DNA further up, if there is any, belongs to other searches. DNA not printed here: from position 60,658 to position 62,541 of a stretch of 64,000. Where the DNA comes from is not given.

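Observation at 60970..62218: Four tandem ~100-aa repeats with a LysM-like YTV-x-GDT-xx-IA-xx-L-xx-IN signature in a capsid-adjacent protein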

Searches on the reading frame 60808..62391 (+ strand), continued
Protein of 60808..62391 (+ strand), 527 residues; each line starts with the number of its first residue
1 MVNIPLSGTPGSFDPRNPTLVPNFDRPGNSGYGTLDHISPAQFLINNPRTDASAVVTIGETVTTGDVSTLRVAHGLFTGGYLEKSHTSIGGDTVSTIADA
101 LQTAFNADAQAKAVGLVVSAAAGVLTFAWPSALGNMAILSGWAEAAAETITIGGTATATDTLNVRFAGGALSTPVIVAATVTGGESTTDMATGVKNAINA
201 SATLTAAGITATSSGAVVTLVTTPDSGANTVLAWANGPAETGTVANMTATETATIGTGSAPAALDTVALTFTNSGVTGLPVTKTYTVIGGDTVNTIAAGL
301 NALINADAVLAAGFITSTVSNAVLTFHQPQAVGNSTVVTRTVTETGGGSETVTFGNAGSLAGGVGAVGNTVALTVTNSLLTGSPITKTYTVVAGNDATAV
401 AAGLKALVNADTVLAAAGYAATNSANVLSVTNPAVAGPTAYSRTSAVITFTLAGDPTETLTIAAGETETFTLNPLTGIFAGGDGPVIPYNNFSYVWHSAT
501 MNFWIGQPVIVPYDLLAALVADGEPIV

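Call 49: find_related_loci(query=A1, collection=genome_contigs, flank=7000)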
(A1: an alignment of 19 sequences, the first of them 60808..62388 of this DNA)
Query A1 (527 aa) in genome_contigs; peptide patterns used: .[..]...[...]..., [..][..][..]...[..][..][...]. (x = any residue, [..] = any of these).
167 stretches matched a pattern; 4 encode a relative of the query (tblastn E <= 1e-3); 3 distinct loci.
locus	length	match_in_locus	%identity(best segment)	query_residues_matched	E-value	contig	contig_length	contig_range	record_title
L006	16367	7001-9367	30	48-483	2e-25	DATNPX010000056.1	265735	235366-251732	MAG TPA_asm: Oculatellaceae cyanobacterium isolate SMAG_U16492 k141_359791, whole genome shotgun sequence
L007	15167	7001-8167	30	150-519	3e-10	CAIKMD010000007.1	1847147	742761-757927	MAG: uncultured Rhodospirillales bacterium isolate Umea3_bin-2224 genome assembly, contig: bin-2224:07/11, whole genome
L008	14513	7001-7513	36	49-482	8e-10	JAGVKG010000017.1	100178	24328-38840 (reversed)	MAG: Candidatus Obscuribacterales bacterium isolate SW_9 c_000000027386, whole genome shotgun sequence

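Call 50: find_encoding_contigs(protein=P0004, flank=9000, max_places=2)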
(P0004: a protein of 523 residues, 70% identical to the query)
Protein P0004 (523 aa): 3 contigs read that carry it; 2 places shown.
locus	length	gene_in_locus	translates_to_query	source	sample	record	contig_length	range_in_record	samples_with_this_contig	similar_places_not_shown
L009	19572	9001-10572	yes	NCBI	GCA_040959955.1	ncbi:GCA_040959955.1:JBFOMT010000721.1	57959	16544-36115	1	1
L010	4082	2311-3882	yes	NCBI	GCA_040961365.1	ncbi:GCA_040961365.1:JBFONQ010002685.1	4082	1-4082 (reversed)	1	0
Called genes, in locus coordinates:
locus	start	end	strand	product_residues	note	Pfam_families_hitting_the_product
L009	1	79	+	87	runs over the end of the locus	-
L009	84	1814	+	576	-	-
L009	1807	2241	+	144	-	-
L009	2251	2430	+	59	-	PF20106:DUF6496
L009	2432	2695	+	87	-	PF13619:KTSC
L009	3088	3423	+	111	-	-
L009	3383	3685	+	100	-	-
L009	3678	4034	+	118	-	-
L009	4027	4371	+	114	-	-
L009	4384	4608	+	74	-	PF00364:Biotin_lipoyl (weak)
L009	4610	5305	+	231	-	-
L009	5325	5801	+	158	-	-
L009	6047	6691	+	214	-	PF06810:Phage_scaffold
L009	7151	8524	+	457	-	-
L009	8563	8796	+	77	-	-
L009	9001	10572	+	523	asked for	-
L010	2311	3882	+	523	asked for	-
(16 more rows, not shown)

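Call 51: find_encoding_contigs(protein=window:60808-62391:+, flank=3000, max_places=3)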
Protein window:60808-62391:+ (527 aa): 5 contigs read that carry it; 3 places shown.
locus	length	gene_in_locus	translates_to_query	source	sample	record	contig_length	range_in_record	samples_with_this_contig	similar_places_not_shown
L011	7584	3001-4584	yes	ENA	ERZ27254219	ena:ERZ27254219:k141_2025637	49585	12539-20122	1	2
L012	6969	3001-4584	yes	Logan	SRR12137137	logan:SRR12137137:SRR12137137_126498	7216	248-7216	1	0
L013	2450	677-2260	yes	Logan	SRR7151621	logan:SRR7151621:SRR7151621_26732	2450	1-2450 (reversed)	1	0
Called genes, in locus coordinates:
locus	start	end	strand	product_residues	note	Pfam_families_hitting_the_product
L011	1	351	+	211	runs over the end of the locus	PF06810:Phage_scaffold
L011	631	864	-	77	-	-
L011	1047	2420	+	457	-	-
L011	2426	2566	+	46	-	-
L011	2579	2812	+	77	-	-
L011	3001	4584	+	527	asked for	-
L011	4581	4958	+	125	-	-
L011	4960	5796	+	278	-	-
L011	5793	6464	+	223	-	-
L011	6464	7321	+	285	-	-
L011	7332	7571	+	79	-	-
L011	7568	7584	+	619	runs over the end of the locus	-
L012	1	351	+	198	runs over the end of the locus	?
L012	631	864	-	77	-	-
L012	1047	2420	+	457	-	-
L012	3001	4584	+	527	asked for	-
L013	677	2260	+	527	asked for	-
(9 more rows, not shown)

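Call 65: search_protein_families(library=pfam, proteins=[L011:5793-6464:+, L011:6464-7321:+], max_evalue=0.01)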
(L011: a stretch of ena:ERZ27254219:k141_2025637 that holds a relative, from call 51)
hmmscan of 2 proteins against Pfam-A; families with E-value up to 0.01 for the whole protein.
L011:5793-6464:+ (223 aa): 0 families

L011:6464-7321:+ (285 aa): 0 families

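Call 66: search_protein_families(library=ncbifam, proteins=[window:60808-62391:+], max_evalue=0.01)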
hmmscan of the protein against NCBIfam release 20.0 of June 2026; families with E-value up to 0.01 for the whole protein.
window:60808-62391:+ (527 aa): 0 families

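Call 68: find_encoding_contigs(protein=P0019, flank=8000, max_places=1)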
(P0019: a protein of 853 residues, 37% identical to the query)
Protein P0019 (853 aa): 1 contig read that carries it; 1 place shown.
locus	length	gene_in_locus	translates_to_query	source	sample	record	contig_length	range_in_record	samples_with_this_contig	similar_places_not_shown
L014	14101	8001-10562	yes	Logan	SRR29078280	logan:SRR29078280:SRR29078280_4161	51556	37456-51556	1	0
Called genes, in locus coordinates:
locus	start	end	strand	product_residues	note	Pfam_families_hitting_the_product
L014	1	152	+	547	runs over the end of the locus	-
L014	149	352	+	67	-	-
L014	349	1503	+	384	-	PF11753:DUF3310 (faint)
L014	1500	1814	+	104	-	PF13180:PDZ_2 (faint), PF17820:PDZ_6 (weak)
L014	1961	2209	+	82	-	-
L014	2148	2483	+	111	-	-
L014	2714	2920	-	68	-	-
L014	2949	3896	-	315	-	PF24146:K1-lyase_C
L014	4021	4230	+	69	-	-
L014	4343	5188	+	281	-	-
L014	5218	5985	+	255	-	-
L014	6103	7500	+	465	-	-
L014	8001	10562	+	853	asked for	-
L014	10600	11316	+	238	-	-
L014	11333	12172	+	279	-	-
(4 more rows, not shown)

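Call 69: find_encoding_contigs(protein=P0063, flank=8000, max_places=1)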
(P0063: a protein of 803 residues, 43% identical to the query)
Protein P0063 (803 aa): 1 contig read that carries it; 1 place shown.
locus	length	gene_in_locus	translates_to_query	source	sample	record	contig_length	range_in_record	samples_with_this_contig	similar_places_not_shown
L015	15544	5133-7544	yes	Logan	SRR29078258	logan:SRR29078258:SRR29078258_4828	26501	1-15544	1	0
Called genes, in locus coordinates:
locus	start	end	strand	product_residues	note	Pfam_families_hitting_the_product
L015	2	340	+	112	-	?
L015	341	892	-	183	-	PF07463:NUMOD4 (faint), PF13392:HNH_3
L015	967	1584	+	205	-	-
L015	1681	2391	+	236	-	-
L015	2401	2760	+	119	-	-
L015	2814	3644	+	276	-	-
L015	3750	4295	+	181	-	-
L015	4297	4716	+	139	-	-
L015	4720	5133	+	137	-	-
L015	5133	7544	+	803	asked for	-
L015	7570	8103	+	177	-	PF13392:HNH_3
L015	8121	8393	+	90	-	-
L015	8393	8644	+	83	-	-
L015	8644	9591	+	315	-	PF13884:Peptidase_S74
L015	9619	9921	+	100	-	-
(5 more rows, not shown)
